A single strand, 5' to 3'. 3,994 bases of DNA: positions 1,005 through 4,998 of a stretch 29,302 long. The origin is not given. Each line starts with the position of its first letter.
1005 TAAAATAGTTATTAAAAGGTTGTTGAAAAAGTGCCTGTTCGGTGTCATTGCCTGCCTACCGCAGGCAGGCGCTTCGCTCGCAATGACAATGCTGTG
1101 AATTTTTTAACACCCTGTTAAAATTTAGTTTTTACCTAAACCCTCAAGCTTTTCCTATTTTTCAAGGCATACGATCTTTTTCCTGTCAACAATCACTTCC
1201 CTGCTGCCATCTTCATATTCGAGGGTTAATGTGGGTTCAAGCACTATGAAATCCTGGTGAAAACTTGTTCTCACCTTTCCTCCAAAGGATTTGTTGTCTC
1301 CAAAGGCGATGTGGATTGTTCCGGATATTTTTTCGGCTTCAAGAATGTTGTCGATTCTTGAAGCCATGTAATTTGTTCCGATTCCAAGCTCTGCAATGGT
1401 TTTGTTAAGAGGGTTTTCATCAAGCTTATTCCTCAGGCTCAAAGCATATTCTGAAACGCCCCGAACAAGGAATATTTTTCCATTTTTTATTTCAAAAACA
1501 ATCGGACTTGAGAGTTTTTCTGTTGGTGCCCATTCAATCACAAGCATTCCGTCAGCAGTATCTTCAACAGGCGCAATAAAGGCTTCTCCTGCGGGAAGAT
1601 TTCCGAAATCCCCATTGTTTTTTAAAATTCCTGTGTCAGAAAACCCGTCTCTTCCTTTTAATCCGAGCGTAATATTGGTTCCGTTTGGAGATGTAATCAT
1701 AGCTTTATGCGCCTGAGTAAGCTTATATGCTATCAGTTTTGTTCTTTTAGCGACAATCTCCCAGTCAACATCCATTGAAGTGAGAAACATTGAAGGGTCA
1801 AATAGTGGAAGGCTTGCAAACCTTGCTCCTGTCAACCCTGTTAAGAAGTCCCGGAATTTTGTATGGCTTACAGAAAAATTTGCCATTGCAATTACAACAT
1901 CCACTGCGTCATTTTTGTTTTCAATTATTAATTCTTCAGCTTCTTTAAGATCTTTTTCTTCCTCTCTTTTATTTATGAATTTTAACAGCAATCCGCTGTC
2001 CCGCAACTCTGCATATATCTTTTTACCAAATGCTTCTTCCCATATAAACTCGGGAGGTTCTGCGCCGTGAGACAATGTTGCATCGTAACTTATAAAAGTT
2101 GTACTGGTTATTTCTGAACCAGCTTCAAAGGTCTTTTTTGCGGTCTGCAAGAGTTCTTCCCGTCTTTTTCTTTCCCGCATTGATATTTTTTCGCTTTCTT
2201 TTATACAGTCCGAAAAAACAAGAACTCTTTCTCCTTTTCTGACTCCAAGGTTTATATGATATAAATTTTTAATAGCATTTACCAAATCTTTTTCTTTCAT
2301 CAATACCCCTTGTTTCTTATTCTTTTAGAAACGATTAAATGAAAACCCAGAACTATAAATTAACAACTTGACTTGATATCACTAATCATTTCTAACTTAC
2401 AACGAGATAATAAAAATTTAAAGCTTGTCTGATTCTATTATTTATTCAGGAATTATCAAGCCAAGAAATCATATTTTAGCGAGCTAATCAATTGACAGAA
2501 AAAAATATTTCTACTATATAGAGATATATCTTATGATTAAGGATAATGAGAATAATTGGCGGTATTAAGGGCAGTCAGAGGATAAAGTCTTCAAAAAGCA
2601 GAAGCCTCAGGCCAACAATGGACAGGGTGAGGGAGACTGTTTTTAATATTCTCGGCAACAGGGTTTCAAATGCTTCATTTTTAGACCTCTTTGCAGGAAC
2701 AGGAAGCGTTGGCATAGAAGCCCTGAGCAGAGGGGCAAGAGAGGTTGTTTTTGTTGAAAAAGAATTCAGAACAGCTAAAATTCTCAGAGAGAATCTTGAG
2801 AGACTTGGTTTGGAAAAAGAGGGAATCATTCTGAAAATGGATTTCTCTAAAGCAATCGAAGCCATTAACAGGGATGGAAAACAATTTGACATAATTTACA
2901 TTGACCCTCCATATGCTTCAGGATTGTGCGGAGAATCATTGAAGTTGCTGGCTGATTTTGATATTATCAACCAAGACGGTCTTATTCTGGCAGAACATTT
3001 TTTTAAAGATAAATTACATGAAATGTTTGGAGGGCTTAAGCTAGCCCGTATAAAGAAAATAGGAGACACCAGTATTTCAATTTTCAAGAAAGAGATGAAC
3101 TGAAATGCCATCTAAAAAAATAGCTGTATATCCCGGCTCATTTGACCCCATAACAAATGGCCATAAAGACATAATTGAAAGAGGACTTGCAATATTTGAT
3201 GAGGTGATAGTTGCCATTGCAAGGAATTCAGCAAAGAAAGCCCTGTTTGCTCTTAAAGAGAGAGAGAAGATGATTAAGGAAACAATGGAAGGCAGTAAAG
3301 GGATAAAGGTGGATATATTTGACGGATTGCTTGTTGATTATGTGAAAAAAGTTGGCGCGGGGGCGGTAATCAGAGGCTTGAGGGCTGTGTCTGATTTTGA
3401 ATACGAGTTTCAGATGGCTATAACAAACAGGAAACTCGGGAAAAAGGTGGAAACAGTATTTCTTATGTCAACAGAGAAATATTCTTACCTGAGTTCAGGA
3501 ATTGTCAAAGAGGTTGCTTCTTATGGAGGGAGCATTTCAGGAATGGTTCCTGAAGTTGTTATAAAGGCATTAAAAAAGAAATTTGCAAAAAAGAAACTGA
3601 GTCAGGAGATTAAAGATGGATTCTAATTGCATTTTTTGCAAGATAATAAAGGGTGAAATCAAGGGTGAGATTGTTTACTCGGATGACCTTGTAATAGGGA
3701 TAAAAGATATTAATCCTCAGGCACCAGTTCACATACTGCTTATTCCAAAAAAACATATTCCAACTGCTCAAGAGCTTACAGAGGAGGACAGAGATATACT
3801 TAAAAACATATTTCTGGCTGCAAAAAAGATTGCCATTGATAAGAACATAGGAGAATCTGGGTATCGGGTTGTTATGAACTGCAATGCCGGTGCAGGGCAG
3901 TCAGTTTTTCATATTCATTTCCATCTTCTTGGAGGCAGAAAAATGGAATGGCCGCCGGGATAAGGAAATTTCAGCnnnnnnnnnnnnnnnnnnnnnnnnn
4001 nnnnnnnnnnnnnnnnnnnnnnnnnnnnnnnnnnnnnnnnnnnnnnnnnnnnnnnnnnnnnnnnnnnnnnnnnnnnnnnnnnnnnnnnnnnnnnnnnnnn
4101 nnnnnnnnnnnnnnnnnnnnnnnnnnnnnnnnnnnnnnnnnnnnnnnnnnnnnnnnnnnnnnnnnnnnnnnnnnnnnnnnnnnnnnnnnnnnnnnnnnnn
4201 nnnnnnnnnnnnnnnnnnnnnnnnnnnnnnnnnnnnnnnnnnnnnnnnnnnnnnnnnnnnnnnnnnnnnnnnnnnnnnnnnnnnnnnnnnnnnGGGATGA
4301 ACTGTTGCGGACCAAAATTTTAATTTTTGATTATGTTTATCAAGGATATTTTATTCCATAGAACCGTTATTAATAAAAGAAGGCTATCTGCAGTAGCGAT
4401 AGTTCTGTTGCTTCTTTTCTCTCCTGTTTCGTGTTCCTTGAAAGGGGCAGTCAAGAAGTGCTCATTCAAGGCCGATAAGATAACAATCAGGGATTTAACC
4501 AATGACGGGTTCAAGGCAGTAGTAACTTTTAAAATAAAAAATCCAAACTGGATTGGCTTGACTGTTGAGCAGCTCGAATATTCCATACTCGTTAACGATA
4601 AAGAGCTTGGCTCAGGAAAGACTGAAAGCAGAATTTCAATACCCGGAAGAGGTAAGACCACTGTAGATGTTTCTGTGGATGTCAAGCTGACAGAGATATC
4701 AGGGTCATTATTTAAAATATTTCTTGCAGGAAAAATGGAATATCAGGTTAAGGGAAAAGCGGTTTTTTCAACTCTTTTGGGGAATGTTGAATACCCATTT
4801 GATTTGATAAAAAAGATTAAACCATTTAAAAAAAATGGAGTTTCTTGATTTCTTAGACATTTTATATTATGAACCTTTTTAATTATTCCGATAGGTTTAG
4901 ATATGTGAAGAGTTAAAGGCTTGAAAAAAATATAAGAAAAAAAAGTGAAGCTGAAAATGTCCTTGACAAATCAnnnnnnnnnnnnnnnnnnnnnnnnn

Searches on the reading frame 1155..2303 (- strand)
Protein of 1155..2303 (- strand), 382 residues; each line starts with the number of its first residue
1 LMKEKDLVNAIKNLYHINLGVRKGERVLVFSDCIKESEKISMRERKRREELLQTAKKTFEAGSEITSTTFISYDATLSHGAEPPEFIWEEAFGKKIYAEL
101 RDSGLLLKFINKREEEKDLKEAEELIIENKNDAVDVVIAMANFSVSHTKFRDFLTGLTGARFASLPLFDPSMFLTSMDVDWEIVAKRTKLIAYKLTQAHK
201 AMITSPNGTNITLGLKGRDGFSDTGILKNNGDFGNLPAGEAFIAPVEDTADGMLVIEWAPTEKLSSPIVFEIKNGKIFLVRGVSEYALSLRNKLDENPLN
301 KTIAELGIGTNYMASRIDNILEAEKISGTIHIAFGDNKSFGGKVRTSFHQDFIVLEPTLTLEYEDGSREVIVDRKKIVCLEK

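Call 84: search_protein_families(library=pfam, proteins=[window:1155-2303:-], max_evalue=0.0001)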
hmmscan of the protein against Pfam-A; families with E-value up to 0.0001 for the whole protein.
window:1155-2303:- (382 aa): 1 family
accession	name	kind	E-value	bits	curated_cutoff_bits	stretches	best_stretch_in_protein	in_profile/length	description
PF02073.20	Peptidase_M29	-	1.1e-07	31.4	27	1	180-338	184-350/406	Thermophilic metalloprotease (M29)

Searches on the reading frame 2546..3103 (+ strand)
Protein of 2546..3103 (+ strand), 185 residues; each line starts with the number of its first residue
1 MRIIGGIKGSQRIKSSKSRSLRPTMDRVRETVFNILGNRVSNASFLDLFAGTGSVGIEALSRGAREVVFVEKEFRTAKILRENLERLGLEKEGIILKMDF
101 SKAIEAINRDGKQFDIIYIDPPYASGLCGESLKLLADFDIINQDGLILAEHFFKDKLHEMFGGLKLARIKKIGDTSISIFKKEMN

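Call 84: search_protein_families(library=pfam, proteins=[window:2546-3103:+], max_evalue=0.0001)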
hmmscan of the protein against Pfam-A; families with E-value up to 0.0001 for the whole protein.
window:2546-3103:+ (185 aa): 3 families
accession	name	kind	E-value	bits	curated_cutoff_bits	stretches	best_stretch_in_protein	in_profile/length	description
PF03602.21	Cons_hypoth95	-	3.9e-53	180.3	24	1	1-180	1-181/182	Conserved hypothetical protein 95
PF02086.21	MethyltransfD12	-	1.5e-06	28.6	22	0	41-65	20-44/253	D12 class N6 adenine-specific DNA methyltransferase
PF05175.20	MTS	-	2.9e-06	27.5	23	1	38-127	29-112/170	Methyltransferase small domain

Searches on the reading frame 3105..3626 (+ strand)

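Call 84: search_protein_families(library=pfam, proteins=[window:3105-3626:+], max_evalue=0.0001)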
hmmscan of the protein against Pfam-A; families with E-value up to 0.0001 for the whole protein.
window:3105-3626:+ (173 aa): 1 family
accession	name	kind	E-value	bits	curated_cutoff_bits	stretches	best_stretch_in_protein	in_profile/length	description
PF01467.32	CTP_transf_like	-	9.8e-26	91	21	1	8-136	1-132/133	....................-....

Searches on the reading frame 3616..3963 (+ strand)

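Call 84: search_protein_families(library=pfam, proteins=[window:3616-3963:+], max_evalue=0.0001)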
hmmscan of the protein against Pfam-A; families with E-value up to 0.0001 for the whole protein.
window:3616-3963:+ (115 aa): 2 families
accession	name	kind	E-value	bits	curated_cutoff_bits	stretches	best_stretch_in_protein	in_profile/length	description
PF11969.13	DcpS_C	-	2.8e-27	95.9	24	1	4-106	1-101/114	Scavenger mRNA decapping enzyme C-term binding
PF01230.28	HIT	-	9e-26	90.8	21.5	1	13-109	2-97/98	HIT domain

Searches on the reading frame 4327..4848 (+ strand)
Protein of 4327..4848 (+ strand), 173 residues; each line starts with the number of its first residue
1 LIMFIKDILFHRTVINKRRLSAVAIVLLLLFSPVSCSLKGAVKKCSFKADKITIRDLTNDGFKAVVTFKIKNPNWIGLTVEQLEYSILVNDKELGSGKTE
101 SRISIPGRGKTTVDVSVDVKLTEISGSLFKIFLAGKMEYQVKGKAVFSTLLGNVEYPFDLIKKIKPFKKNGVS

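Call 84: search_protein_families(library=pfam, proteins=[window:4327-4848:+], max_evalue=0.0001)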
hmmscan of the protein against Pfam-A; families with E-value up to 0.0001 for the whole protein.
window:4327-4848:+ (173 aa): 1 family
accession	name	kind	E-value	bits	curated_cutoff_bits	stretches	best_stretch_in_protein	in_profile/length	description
PF03168.19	LEA_2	-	7.1e-19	68.5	25.4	1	67-159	1-95/98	Late embryogenesis abundant protein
